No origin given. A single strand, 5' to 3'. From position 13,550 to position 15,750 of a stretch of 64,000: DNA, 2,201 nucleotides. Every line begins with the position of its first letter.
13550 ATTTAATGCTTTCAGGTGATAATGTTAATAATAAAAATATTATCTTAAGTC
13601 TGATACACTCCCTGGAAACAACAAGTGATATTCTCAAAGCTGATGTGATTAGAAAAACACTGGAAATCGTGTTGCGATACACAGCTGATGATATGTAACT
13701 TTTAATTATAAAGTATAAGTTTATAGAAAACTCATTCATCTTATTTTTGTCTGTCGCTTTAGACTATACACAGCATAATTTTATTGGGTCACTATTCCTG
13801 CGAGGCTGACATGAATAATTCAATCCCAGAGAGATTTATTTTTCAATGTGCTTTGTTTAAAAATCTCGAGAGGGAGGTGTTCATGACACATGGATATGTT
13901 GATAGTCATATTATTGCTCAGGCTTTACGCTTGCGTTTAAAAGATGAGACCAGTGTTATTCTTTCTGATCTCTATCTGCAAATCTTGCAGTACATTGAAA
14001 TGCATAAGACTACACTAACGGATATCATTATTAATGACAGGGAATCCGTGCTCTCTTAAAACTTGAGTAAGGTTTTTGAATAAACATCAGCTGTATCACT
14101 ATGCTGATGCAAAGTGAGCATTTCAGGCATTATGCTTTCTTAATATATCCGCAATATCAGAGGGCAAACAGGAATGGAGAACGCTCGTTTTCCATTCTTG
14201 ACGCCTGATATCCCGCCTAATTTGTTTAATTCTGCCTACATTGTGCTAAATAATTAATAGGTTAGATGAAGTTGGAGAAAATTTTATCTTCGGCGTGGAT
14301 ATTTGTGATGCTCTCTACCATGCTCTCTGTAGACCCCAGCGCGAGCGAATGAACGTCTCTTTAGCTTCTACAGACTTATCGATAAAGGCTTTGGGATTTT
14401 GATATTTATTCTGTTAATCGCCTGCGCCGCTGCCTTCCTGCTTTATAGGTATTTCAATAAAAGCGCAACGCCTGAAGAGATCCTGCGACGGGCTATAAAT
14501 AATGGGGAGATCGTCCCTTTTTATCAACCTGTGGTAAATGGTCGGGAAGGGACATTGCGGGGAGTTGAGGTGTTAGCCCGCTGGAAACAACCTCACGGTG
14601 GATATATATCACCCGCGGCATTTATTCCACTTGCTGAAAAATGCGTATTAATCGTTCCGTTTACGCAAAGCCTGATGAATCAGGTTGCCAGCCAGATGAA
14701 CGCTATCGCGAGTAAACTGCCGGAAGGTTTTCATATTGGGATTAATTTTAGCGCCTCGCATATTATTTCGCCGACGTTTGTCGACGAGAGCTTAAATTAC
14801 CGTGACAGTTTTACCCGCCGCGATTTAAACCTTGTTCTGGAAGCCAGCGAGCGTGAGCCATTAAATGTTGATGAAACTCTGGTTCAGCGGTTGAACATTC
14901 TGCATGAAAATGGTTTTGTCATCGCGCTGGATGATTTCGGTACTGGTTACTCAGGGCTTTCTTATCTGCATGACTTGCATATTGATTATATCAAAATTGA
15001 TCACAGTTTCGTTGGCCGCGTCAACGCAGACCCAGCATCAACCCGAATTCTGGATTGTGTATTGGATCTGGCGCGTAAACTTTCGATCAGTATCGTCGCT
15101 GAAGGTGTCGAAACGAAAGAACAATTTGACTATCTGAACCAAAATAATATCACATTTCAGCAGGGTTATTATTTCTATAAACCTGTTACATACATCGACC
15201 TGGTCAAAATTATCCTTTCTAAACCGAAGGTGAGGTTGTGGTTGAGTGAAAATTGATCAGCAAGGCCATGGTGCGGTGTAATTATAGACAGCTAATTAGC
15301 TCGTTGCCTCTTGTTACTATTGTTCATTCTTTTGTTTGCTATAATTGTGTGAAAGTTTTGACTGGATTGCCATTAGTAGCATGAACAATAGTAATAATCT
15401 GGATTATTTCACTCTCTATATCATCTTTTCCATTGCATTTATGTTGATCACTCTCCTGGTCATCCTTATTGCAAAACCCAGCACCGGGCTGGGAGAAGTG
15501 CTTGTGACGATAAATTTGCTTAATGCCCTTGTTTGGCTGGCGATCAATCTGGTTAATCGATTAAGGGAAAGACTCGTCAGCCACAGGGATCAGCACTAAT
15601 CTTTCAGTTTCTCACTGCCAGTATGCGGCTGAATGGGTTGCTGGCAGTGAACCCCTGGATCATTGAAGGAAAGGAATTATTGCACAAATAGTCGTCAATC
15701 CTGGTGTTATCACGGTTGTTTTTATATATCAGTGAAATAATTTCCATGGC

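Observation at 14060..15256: pdeG reduced to TM helix plus EAL domain; periplasmic sensor region apparently deleted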

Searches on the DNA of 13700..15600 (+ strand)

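Call 3: search_dna_similar(query=window:13700-15600:+, collection=ecoli_genomes, mode=near, max_rows=40, rows=spread)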
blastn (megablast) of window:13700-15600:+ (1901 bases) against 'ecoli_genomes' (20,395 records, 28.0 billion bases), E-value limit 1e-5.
Records with a match: 5061; places in all: 5149; records where one place covers at least 80% of the query: 4849.
Genomes with a match: 5059 of 5426; with a place that covers at least 80% of the query: 4847. Places per genome that has any: lowest 1, median 1, highest 2. On chromosomes: 5137 places; on plasmids: 12.
Best place of each record, by identity: >=99% 25; 95-99% 5010; 90-95% 26.
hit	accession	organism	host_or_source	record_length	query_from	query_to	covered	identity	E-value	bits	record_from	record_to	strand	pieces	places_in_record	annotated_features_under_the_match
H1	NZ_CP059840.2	Escherichia coli strain E2348/69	Homo sapiens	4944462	1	1901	100%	100.0%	0e+0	3511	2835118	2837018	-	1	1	cyclic diguanylate phosphodiesterase | ymgC: protein YmgC | ymgF: cell division-associated protein YmgF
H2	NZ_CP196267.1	Escherichia coli strain AH20I049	Homo sapiens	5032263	1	1901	100%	98.8%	0e+0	3389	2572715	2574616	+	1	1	cyclic diguanylate phosphodiesterase | ymgC: protein YmgC | ymgF: cell division-associated protein YmgF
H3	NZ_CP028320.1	Escherichia coli O18:H1 strain CFSAN067215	Homo sapiens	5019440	1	1901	100%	98.7%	0e+0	3378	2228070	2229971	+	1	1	cyclic diguanylate phosphodiesterase | ymgC: protein YmgC | ymgF: cell division-associated protein YmgF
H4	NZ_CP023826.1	Escherichia coli strain 4/4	Homo sapiens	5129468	1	1901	100%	98.4%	0e+0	3339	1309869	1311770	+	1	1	cyclic diguanylate phosphodiesterase | ymgC: protein YmgC | ymgF: cell division-associated protein YmgF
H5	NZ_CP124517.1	Escherichia coli strain AVS0343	environmental: river near WWTP effluent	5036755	1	1901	100%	98.4%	0e+0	3339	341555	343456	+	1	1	cyclic diguanylate phosphodiesterase | ymgC: protein YmgC | ymgF: cell division-associated protein YmgF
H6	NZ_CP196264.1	Escherichia coli strain AH21H052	Homo sapiens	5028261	1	1901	100%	98.4%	0e+0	3339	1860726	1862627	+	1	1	cyclic diguanylate phosphodiesterase | ymgC: protein YmgC | ymgF: cell division-associated protein YmgF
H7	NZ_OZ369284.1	Escherichia coli strain Esc12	not applicable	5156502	1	1901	100%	98.4%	0e+0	3339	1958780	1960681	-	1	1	cyclic diguanylate phosphodiesterase | ymgC: protein YmgC | ymgF: cell division-associated protein YmgF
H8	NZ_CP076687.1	Escherichia coli strain S22EC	Homo sapiens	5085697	1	1901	100%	98.3%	0e+0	3334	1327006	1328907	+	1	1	cyclic diguanylate phosphodiesterase | ymgC: protein YmgC | ymgF: cell division-associated protein YmgF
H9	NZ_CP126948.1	Escherichia coli O78:H4 strain APEC E14033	Gallus gallus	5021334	1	1901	100%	96.6%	0e+0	3159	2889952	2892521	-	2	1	pdeG: EAL domain-containing protein | ymgC: protein YmgC | ymgF: cell division-associated protein YmgF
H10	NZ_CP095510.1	Escherichia coli strain GN02270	Homo sapiens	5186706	1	1901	100%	96.4%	0e+0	3129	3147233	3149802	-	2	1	pdeG: EAL domain-containing protein | ymgC: protein YmgC | ymgF: cell division-associated protein YmgF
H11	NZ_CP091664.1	Escherichia coli strain KKa019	river water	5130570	1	1901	100%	96.3%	0e+0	3118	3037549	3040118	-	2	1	pdeG: EAL domain-containing protein | ymgC: protein YmgC | ymgF: cell division-associated protein YmgF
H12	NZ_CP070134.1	Escherichia coli strain FDAARGOS_1281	Homo sapiens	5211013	1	1901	100%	96.3%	0e+0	3113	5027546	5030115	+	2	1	pdeG: EAL domain-containing protein | ymgC: protein YmgC | ymgF: cell division-associated protein YmgF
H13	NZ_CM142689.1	Escherichia coli strain UID2309220033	Homo sapiens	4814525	1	1901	100%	96.0%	0e+0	3098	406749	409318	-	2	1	pdeG: EAL domain-containing protein | ymgC: protein YmgC | ymgF: cell division-associated protein YmgF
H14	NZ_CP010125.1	Escherichia coli strain C8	cow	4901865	1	1901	100%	95.8%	0e+0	3065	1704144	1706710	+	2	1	pdeG: EAL domain-containing protein | ymgC: protein YmgC | ymgF: cell division-associated protein YmgF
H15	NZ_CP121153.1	Escherichia coli strain E57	bovine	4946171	1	1900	100%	95.8%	0e+0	3063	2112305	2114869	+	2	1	pdeG: cyclic diguanylate phosphodiesterase | ymgC: protein YmgC | ymgF: cell division-associated protein YmgF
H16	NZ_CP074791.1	Escherichia coli strain 94_0962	Homo sapiens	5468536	1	1901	100%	95.8%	0e+0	3059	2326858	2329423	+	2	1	pdeG: cyclic diguanylate phosphodiesterase | ymgC: protein YmgC | ymgF: cell division-associated protein YmgF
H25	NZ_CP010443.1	Escherichia coli K-12 strain K-12 MG1655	not applicable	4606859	1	1901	100%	95.5%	0e+0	3032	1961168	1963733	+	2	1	pdeG: EAL domain-containing protein | ymgC: protein YmgC | ymgF: cell division-associated protein YmgF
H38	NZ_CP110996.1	Escherichia coli strain XYEH3783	Homo sapiens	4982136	1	1901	89%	98.7%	0e+0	2988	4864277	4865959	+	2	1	cyclic diguanylate phosphodiesterase | ymgC: protein YmgC | ymgF: cell division-associated protein YmgF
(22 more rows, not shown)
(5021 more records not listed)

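Call 5: get_annotated_region(hit=H1, flank=4000)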
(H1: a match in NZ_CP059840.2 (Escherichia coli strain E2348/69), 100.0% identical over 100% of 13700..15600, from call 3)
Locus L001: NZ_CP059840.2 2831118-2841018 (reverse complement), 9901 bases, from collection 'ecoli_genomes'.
description: Escherichia coli strain E2348/69 chromosome, complete genome
organism: Escherichia coli strain E2348/69 (NCBI taxid 562)
replicon: chromosome; assembly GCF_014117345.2
host: Homo sapiens; source: stool; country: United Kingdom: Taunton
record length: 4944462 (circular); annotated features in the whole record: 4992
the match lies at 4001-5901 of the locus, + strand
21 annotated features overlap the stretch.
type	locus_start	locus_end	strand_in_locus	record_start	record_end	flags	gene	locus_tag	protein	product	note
CDS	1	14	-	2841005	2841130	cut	ymgL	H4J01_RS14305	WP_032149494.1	protein YmgL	-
CDS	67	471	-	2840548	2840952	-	ycgX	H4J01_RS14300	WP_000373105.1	DUF1398 domain-containing protein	-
CDS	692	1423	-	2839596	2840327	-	bluR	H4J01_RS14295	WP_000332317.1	DNA-binding transcriptional repressor BluR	-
CDS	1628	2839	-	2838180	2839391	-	bluF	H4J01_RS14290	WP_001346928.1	blue light-responsive regulator BluF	-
CDS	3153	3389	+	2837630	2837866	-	ycgZ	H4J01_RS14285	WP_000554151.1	regulatory protein YcgZ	-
CDS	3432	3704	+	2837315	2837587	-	ymgA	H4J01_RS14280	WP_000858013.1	hypothetical protein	-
CDS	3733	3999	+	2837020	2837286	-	ariR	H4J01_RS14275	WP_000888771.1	biofilm/acid-resistance regulator AriR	-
CDS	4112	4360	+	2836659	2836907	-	ymgC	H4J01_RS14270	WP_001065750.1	protein YmgC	-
CDS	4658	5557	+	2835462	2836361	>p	-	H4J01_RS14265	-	cyclic diguanylate phosphodiesterase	incomplete; partial in the middle of a contig; missing N-terminus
CDS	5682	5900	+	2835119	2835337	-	ymgF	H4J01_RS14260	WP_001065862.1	cell division-associated protein YmgF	-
CDS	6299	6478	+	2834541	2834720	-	-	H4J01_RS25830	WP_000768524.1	hypothetical protein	-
CDS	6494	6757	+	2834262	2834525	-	-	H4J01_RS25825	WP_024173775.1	hypothetical protein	-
CDS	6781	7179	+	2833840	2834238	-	-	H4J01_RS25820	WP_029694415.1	hypothetical protein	-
CDS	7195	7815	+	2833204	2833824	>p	-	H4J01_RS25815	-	autotransporter outer membrane beta-barrel domain-containing protein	frameshifted; incomplete; partial in the middle of a contig; missing N-terminus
CDS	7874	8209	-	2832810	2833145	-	ymgD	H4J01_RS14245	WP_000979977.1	YmgD family protein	-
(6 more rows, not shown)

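Call 6: get_annotated_region(hit=H25, flank=4000)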
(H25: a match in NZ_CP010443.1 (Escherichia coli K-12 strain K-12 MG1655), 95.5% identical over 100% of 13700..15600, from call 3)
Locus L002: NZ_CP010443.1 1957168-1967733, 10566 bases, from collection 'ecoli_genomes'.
description: Escherichia coli K-12 strain K-12 MG1655 chromosome, complete genome
organism: Escherichia coli K-12 strain K-12 MG1655 (NCBI taxid 83333)
replicon: chromosome; assembly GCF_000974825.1
host: -; source: not applicable; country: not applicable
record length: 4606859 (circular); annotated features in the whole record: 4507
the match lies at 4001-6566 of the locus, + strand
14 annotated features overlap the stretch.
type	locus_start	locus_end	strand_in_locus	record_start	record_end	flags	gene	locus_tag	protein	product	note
CDS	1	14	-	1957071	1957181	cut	-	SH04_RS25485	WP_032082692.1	hypothetical protein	-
CDS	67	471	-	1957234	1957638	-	ycgX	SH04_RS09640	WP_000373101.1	DUF1398 domain-containing protein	-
CDS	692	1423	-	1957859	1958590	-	bluR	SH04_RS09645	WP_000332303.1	DNA-binding transcriptional repressor BluR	-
CDS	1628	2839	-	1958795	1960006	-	bluF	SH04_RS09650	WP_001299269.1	blue light-responsive regulator BluF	-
CDS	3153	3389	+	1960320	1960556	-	ycgZ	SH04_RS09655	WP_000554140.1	regulatory protein YcgZ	-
CDS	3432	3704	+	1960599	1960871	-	ymgA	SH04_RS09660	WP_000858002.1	two-component-system connector protein YmgA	-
CDS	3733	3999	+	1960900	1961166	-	ariR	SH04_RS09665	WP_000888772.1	biofilm/acid-resistance regulator AriR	-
CDS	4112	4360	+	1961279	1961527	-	ymgC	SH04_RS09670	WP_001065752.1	protein YmgC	-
CDS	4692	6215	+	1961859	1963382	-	pdeG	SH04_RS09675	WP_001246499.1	EAL domain-containing protein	-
CDS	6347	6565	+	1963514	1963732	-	ymgF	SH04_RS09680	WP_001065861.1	cell division-associated protein YmgF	-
CDS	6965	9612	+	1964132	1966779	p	ycgH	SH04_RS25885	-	autotransporter YcgH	frameshifted; internal stop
CDS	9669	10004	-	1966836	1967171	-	ymgD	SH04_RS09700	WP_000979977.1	YmgD family protein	-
CDS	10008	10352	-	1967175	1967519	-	ymgG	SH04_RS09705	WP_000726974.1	YMGG-like glycine zipper-containing protein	-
CDS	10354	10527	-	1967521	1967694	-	ymgI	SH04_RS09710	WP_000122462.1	protein YmgI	-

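Call 11: search_dna_similar(query=window:14303-14402:+, collection=ecoli_genomes, mode=near, max_rows=40, rows=spread)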
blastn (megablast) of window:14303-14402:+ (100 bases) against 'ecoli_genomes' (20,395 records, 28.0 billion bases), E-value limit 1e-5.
Records with a match: 4852; places in all: 5082; records where one place covers at least 80% of the query: 919.
Genomes with a match: 4851 of 5426; with a place that covers at least 80% of the query: 919. Places per genome that has any: lowest 1, median 1, highest 2. On chromosomes: 5072 places; on plasmids: 10.
Best place of each record, by identity: >=99% 4170; 95-99% 583; 90-95% 99.
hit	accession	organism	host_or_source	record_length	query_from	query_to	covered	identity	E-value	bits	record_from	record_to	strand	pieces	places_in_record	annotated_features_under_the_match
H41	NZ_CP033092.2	Escherichia coli DSM 30083 = JCM 1649 = ATCC 11775 strain ...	-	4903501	1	100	100%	100.0%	2e-44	185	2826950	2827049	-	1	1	cyclic diguanylate phosphodiesterase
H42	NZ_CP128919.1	Escherichia coli strain TUM13066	missing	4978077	1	100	100%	100.0%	2e-44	185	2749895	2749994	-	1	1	cyclic diguanylate phosphodiesterase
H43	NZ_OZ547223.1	Escherichia coli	Homo sapiens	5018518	1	100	100%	100.0%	2e-44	185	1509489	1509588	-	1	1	cyclic diguanylate phosphodiesterase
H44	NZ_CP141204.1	Escherichia coli strain WGS1363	Homo sapiens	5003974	1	100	100%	99.0%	1e-42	180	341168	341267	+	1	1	cyclic diguanylate phosphodiesterase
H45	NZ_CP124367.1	Escherichia coli strain AVS0465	environmental: river near WWTP effluent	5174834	1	100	100%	99.0%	1e-42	180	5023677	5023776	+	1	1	cyclic diguanylate phosphodiesterase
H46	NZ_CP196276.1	Escherichia coli strain AH21C062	Homo sapiens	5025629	1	100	100%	99.0%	1e-42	180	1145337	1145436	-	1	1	cyclic diguanylate phosphodiesterase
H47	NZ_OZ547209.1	Escherichia coli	Homo sapiens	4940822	1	100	100%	99.0%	1e-42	180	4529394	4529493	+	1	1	cyclic diguanylate phosphodiesterase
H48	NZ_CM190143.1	Escherichia coli strain 21515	Homo sapiens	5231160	1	100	100%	99.0%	1e-42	180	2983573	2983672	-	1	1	cyclic diguanylate phosphodiesterase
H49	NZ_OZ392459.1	Escherichia coli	Homo sapiens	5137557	1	61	61%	93.5%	5e-16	92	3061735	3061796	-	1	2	none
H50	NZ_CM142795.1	Escherichia coli strain GPEC1042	chicken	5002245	1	55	55%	98.2%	1e-17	97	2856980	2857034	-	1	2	none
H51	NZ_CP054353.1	Escherichia coli strain SCU-172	Homo sapiens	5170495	55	100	46%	100.0%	2e-14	86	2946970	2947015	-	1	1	pdeG: cyclic diguanylate phosphodiesterase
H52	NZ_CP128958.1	Escherichia coli strain TUM2330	missing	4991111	55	100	46%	100.0%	2e-14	86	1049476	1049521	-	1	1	pdeG: EAL domain-containing protein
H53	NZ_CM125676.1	Escherichia coli strain 2022N21-074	Homo sapiens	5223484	55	100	46%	100.0%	2e-14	86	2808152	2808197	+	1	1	pdeG: EAL domain-containing protein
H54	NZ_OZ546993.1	Escherichia coli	Homo sapiens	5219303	55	100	46%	100.0%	2e-14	86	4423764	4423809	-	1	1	pdeG: cyclic di-3',5'-guanosine monophosphate phosphodiesterase PdeG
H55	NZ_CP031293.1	Escherichia coli strain EC17GD31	Homo sapiens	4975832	55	100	46%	97.8%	1e-12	81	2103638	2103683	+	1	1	pdeG: cyclic diguanylate phosphodiesterase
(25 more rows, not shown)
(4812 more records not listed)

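Call 26: get_annotated_region(hit=H41, flank=1500)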
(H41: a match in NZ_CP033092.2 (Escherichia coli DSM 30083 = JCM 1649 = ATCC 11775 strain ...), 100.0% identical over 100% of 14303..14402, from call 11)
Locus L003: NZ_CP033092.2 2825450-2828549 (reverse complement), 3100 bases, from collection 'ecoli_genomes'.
description: Escherichia coli DSM 30083 = JCM 1649 = ATCC 11775 chromosome, complete genome
organism: Escherichia coli DSM 30083 = JCM 1649 = ATCC 11775 strain ATCC 11775 (NCBI taxid 866789)
replicon: chromosome; assembly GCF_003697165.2
host: -; source: -; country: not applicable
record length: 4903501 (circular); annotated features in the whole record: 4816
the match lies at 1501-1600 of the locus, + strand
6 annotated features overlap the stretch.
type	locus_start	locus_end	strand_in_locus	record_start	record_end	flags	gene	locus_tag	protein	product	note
CDS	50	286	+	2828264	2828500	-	ycgZ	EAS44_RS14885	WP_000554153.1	regulatory protein YcgZ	-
CDS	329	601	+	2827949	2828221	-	ymgA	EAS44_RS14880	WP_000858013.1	hypothetical protein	-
CDS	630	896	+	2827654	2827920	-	ariR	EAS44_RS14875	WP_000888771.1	biofilm/acid-resistance regulator AriR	-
CDS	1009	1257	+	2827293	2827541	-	ymgC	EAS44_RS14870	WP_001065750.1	protein YmgC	-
CDS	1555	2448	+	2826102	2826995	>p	-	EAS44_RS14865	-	cyclic diguanylate phosphodiesterase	incomplete; partial in the middle of a contig; missing N-terminus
CDS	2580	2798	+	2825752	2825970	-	ymgF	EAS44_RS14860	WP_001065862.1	cell division-associated protein YmgF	-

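Call 27: get_annotated_region(hit=H2, flank=300)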
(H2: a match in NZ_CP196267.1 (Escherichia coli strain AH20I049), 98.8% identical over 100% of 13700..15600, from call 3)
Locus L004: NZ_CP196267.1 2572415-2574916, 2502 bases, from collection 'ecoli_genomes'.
description: Escherichia coli strain AH20I049 chromosome, complete genome
organism: Escherichia coli strain AH20I049 (NCBI taxid 562)
replicon: chromosome; assembly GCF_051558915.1
host: Homo sapiens; source: blood; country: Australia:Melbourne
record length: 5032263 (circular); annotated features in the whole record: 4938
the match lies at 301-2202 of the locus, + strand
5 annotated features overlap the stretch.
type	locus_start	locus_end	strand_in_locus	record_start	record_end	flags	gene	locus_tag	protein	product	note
CDS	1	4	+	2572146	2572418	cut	ymgA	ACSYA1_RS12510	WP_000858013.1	hypothetical protein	-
CDS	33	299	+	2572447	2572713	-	ariR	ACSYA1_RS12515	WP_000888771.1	biofilm/acid-resistance regulator AriR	-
CDS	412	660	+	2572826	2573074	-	ymgC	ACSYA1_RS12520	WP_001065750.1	protein YmgC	-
CDS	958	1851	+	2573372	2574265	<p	-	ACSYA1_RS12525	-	cyclic diguanylate phosphodiesterase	incomplete; partial in the middle of a contig; missing N-terminus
CDS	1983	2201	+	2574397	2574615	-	ymgF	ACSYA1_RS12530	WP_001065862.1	cell division-associated protein YmgF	-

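Call 28: get_annotated_region(hit=H3, flank=300)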
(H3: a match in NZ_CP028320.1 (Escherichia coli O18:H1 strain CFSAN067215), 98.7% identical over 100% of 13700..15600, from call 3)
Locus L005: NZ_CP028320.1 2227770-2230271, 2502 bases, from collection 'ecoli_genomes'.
description: Escherichia coli O18:H1 strain CFSAN067215 chromosome, complete genome
organism: Escherichia coli O18:H1 strain CFSAN067215 (NCBI taxid 2126982)
replicon: chromosome; assembly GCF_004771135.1
host: Homo sapiens; source: missing; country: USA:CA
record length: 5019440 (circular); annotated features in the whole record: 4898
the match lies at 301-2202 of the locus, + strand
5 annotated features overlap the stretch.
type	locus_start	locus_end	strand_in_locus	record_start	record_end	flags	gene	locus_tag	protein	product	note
CDS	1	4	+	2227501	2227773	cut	ymgA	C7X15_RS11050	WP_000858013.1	hypothetical protein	-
CDS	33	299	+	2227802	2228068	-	ariR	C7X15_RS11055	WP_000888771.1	biofilm/acid-resistance regulator AriR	-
CDS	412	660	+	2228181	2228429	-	ymgC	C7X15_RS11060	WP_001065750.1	protein YmgC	-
CDS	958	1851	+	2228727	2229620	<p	-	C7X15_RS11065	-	cyclic diguanylate phosphodiesterase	incomplete; partial in the middle of a contig; missing N-terminus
CDS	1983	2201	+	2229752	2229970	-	ymgF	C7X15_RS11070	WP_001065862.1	cell division-associated protein YmgF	-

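Call 29: get_annotated_region(hit=H4, flank=300)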
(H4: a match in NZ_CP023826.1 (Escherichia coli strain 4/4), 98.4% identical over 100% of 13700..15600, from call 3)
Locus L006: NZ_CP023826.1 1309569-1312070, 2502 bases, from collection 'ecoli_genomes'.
description: Escherichia coli strain 4/4 chromosome, complete genome
organism: Escherichia coli strain 4/4 (NCBI taxid 562)
replicon: chromosome; assembly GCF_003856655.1
host: Homo sapiens; source: feces; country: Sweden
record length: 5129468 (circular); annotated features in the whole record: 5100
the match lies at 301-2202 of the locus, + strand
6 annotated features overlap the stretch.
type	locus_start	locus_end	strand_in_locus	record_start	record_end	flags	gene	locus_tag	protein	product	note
CDS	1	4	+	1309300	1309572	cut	ymgA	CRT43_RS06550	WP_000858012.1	hypothetical protein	-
CDS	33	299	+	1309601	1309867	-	ariR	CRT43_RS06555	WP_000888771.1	biofilm/acid-resistance regulator AriR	-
CDS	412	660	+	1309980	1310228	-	ymgC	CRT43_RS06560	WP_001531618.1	protein YmgC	-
CDS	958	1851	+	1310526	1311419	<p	-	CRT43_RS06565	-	cyclic diguanylate phosphodiesterase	incomplete; partial in the middle of a contig; missing N-terminus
CDS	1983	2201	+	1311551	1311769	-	ymgF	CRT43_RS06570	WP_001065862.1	cell division-associated protein YmgF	-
CDS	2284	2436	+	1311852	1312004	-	-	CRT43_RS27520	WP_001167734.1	hypothetical protein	-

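Call 30: get_annotated_region(hit=H8, flank=300)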
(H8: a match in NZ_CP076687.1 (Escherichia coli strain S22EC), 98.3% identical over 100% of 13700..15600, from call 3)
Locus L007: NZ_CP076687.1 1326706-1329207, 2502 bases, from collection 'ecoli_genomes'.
description: Escherichia coli strain S22EC chromosome, complete genome
organism: Escherichia coli strain S22EC (NCBI taxid 562)
replicon: chromosome; assembly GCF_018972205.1
host: Homo sapiens; source: -; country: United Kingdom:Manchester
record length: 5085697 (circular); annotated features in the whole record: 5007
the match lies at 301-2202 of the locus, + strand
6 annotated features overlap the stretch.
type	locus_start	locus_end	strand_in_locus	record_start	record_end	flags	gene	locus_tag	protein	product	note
CDS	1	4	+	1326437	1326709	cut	ymgA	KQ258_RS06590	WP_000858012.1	hypothetical protein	-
CDS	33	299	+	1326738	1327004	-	ariR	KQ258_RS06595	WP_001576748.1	biofilm/acid-resistance regulator AriR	-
CDS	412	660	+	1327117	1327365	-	ymgC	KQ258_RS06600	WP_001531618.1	protein YmgC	-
CDS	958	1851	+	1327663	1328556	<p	-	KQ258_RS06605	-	cyclic diguanylate phosphodiesterase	incomplete; partial in the middle of a contig; missing N-terminus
CDS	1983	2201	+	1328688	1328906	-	ymgF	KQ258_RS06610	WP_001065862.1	cell division-associated protein YmgF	-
CDS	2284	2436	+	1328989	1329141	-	-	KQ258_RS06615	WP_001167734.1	hypothetical protein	-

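Call 31: get_annotated_region(hit=H9, flank=300)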
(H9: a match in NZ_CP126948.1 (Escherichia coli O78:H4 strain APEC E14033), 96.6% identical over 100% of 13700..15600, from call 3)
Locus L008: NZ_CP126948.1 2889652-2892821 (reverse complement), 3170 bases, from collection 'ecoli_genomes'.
description: Escherichia coli O78:H4 strain APEC E14033 chromosome, complete genome
organism: Escherichia coli O78:H4 strain APEC E14033 (NCBI taxid 2854732)
replicon: chromosome; assembly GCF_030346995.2
host: Gallus gallus; source: liver; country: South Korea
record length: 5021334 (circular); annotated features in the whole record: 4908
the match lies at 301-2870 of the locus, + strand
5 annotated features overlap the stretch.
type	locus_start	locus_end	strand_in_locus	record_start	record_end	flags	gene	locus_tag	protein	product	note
CDS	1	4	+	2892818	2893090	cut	ymgA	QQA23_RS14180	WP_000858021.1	hypothetical protein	-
CDS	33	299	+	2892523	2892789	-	ariR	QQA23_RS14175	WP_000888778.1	biofilm/acid-resistance regulator AriR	-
CDS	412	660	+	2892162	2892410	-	ymgC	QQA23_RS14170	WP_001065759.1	protein YmgC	-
CDS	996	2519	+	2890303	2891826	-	pdeG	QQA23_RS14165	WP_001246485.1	EAL domain-containing protein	-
CDS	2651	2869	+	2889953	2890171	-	ymgF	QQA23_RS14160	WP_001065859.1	cell division-associated protein YmgF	-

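Call 32: get_annotated_region(hit=H16, flank=300)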
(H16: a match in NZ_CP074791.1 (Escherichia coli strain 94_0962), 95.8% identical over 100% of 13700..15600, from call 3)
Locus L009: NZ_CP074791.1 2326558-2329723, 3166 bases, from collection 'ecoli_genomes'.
description: Escherichia coli strain 94_0962 chromosome, complete genome
organism: Escherichia coli strain 94_0962 (NCBI taxid 562)
replicon: chromosome; assembly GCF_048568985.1
host: Homo sapiens; source: missing; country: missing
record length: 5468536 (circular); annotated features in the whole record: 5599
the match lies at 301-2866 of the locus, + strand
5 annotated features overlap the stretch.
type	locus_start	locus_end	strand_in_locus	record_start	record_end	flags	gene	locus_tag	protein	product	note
CDS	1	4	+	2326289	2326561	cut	ymgA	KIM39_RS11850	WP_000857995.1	two-component-system connector protein YmgA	-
CDS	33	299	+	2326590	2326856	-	ariR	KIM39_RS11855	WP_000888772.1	biofilm/acid-resistance regulator AriR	-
CDS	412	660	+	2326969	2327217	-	ymgC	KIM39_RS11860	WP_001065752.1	protein YmgC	-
CDS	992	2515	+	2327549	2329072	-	pdeG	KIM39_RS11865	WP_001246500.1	cyclic diguanylate phosphodiesterase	-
CDS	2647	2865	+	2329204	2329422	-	ymgF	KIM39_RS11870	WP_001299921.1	cell division-associated protein YmgF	-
